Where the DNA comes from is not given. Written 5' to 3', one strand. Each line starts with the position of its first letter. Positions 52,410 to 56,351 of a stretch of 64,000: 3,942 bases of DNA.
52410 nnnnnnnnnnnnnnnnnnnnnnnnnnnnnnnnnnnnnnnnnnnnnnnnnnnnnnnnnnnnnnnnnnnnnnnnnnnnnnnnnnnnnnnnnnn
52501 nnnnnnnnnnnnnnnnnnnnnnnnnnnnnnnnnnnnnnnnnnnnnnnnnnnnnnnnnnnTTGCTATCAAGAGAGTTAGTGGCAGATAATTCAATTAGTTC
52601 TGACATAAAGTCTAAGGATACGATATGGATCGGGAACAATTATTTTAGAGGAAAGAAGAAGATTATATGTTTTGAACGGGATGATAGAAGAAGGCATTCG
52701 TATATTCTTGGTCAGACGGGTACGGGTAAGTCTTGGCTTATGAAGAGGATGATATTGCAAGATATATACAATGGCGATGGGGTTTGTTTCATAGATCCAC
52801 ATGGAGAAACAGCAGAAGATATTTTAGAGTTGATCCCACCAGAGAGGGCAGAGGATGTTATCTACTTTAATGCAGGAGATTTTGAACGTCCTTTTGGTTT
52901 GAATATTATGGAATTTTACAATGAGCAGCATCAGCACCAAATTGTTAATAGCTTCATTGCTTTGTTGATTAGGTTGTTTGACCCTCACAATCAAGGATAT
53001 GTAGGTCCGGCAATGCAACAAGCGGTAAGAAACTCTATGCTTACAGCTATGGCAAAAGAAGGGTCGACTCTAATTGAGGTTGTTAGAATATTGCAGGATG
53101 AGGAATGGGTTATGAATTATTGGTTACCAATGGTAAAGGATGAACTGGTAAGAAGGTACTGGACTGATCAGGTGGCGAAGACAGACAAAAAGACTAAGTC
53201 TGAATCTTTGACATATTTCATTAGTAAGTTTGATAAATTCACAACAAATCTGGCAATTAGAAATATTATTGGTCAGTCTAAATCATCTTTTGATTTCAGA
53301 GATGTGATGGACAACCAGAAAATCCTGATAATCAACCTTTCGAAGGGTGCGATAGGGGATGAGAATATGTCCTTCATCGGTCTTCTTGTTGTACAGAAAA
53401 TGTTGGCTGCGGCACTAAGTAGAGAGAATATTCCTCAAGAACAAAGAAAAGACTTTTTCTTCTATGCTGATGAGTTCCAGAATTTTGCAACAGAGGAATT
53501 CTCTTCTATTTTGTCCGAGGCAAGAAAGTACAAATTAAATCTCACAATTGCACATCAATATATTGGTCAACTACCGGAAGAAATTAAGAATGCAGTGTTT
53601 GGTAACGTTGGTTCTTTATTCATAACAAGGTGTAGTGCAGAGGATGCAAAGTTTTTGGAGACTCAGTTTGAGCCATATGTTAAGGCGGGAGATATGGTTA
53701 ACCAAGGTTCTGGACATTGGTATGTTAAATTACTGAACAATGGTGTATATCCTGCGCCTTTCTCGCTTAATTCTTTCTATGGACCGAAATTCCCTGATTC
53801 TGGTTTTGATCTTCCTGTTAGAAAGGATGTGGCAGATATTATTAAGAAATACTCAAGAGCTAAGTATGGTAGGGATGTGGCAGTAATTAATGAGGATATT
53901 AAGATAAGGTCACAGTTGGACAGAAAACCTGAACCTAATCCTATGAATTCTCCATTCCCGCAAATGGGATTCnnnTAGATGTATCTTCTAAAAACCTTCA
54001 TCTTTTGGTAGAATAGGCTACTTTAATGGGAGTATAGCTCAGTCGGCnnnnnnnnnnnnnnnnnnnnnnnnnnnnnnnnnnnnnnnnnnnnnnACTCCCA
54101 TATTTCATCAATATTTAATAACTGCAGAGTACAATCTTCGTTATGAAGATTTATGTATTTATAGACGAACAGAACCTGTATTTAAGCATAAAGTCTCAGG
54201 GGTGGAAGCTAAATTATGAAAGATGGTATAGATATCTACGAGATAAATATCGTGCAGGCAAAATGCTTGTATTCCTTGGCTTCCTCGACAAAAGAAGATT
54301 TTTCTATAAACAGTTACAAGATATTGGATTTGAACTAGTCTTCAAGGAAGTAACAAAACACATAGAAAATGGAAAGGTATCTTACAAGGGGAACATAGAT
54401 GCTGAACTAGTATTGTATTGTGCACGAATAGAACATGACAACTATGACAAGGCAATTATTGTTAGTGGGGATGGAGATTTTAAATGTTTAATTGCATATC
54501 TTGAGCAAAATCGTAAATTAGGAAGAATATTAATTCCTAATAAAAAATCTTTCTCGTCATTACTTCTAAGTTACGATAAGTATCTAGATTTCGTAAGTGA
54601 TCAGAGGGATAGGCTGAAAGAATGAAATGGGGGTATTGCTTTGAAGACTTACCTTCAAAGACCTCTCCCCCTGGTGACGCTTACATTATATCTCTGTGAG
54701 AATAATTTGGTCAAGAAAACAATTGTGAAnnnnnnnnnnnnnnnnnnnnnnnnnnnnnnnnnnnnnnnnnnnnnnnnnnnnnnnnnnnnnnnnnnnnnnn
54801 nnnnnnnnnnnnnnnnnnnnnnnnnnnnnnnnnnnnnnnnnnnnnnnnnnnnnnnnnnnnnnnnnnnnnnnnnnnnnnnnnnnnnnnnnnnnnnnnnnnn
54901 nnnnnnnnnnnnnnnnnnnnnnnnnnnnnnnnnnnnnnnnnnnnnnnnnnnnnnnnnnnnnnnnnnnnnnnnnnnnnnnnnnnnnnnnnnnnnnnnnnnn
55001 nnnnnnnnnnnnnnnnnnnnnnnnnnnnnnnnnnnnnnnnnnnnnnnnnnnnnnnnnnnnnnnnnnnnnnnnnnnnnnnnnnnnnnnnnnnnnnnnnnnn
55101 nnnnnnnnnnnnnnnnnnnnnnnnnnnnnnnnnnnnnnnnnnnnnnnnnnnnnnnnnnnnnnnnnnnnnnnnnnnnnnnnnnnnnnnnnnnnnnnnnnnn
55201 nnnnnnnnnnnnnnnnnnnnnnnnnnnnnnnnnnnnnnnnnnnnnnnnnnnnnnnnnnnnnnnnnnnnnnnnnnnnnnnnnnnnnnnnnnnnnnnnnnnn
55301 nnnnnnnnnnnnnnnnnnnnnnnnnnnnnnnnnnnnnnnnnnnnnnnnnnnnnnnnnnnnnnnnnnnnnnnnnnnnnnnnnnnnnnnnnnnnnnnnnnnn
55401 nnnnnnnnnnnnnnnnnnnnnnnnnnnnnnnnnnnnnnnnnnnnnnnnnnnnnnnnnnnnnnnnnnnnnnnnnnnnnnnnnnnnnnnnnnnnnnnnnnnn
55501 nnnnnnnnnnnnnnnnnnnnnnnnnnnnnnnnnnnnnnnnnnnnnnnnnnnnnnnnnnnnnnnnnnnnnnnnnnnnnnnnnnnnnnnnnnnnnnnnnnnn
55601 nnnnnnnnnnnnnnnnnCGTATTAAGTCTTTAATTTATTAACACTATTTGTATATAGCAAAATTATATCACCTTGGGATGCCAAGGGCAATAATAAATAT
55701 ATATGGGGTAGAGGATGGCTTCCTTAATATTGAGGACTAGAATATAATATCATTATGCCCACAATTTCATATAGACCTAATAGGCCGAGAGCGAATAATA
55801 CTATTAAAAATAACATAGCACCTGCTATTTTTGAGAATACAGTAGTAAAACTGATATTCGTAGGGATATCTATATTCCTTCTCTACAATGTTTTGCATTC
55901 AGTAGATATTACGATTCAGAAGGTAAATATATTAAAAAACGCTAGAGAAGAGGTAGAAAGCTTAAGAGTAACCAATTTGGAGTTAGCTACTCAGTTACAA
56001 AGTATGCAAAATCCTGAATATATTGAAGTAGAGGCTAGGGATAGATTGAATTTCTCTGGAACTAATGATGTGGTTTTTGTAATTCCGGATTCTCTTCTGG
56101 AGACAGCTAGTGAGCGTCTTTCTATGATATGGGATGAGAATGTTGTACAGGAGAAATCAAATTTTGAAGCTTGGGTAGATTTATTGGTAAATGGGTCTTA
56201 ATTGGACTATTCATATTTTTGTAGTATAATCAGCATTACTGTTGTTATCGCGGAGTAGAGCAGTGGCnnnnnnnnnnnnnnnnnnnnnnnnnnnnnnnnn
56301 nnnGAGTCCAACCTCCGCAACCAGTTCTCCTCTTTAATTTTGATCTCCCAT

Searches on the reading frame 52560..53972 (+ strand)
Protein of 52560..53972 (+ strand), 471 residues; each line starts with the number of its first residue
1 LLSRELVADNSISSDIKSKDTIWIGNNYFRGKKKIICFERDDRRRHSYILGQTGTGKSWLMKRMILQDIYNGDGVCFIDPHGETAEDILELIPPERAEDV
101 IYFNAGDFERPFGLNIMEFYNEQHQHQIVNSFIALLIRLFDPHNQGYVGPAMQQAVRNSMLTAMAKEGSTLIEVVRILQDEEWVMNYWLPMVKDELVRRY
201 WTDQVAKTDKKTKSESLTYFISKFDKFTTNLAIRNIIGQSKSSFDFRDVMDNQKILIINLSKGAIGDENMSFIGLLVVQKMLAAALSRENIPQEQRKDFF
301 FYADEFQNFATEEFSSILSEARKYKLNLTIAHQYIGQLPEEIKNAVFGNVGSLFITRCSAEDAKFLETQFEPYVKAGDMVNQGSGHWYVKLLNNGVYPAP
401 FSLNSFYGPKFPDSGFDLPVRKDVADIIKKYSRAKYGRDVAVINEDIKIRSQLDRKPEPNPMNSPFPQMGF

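Call 73: search_dna_similar(query=window:52560-53972:+, collection=plasmids, mode=protein, max_evalue=0.001, max_rows=25)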
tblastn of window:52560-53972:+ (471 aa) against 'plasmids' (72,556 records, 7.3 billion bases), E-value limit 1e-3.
Records with a match: 518; places in all: 531; records where one place covers at least 80% of the query: 77.
Best place of each record, by identity: <60% 518.
By first word of the organism name: Bacillus 280; Streptomyces 86; Clostridium 18; Natrinema 13; Lactobacillus 11; Haladaptatus 9; Lysinibacillus 7; Sulfolobus 6; Halalkalicoccus 5; Paenibacillus 5; and 55 more.
By predicted mobility (MOB-suite, as given by PLSDB): non-mobilizable 394; conjugative 98; mobilizable 26.
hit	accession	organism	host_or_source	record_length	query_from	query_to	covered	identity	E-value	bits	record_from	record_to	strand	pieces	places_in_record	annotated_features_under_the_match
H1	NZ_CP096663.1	Halorussus limi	cell culture,saline soil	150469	22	439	89%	29.5%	2e-29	129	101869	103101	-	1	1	TraM recognition domain-containing protein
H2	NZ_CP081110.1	Sulfitobacter mediterraneus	-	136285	24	395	79%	33.1%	6e-58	214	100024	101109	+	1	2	type IV secretion system DNA-binding domain-containing protein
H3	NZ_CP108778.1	Embleya sp. NBC_00896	-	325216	32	437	86%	29.0%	2e-45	177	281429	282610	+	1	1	type IV secretory system conjugative DNA transfer family protein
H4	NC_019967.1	Natrinema pellirubrum DSM 15624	-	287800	22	437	88%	27.8%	5e-27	122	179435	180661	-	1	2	TraM recognition domain-containing protein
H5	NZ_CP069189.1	Haloterrigena salifodinae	Salt Microbe,Salt Mine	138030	45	445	85%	28.7%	2e-34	144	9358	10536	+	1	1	TraM recognition domain-containing protein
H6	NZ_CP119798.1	Halomontanus rarus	cell culture,sediment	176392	45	439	84%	28.4%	8e-34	142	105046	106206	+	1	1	TraM recognition domain-containing protein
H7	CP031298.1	Natrinema thermotolerans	Cell culture,Korean salt-fermented food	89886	45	439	84%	28.3%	1e-32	139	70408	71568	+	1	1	hypothetical protein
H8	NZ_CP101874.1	Natrinema thermotolerans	cell culture,salt-fermented food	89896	45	439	84%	28.3%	1e-32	139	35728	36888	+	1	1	TraM recognition domain-containing protein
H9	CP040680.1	Halostella pelagica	pure culture,isolated from salted brown ...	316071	45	439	84%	28.2%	2e-24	114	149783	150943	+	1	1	record has no annotation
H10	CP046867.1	Salinibaculum litoreum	pure culture,isolated from salted brown ...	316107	45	439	84%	28.2%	2e-24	114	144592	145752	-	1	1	record has no annotation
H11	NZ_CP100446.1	Natrinema caseinilyticum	marine sediment,sediment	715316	45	437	83%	28.3%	8e-27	122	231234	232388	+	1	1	type IV secretory system conjugative DNA transfer family protein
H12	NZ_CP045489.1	Natronorubrum aibiense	single cell,Xinjiang Aibi Salt Lake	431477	45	439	84%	28.1%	3e-33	140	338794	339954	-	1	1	TraM recognition domain-containing protein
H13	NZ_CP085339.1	Haladaptatus halobius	cell culture,saline soil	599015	22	437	88%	26.6%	2e-29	129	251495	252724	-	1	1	type IV secretion system DNA-binding domain-containing protein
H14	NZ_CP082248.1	Natrinema sp. SYSU A 869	cell culture,salt lake sediment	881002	45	439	84%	27.9%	6e-29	128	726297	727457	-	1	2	none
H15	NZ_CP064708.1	Bradyrhizobium sp. 131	Acmispon strigosus,cell culture,root ...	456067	36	400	77%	29.9%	2e-47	183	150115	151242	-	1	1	type IV secretion system DNA-binding domain-containing protein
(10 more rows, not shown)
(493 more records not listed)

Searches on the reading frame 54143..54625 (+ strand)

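Call 8: search_protein_families(library=pfam, proteins=[window:54143-54625:+], max_evalue=0.001)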
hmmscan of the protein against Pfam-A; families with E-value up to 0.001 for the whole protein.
window:54143-54625:+ (160 aa): 1 family
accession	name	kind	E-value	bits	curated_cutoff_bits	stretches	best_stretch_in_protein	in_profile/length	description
PF01936.24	NYN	-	2.5e-17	64.2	24.2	1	2-148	1-142/145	NYN domain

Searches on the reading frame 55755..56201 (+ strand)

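Call 8: search_protein_families(library=pfam, proteins=[window:55755-56201:+], max_evalue=0.001)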
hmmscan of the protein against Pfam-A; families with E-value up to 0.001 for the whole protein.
window:55755-56201:+ (148 aa): 1 family
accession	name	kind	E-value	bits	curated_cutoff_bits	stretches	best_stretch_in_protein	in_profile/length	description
PF04977.20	DivIC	-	1.2e-09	38.3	28.9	1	37-112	3-79/80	Septum formation initiator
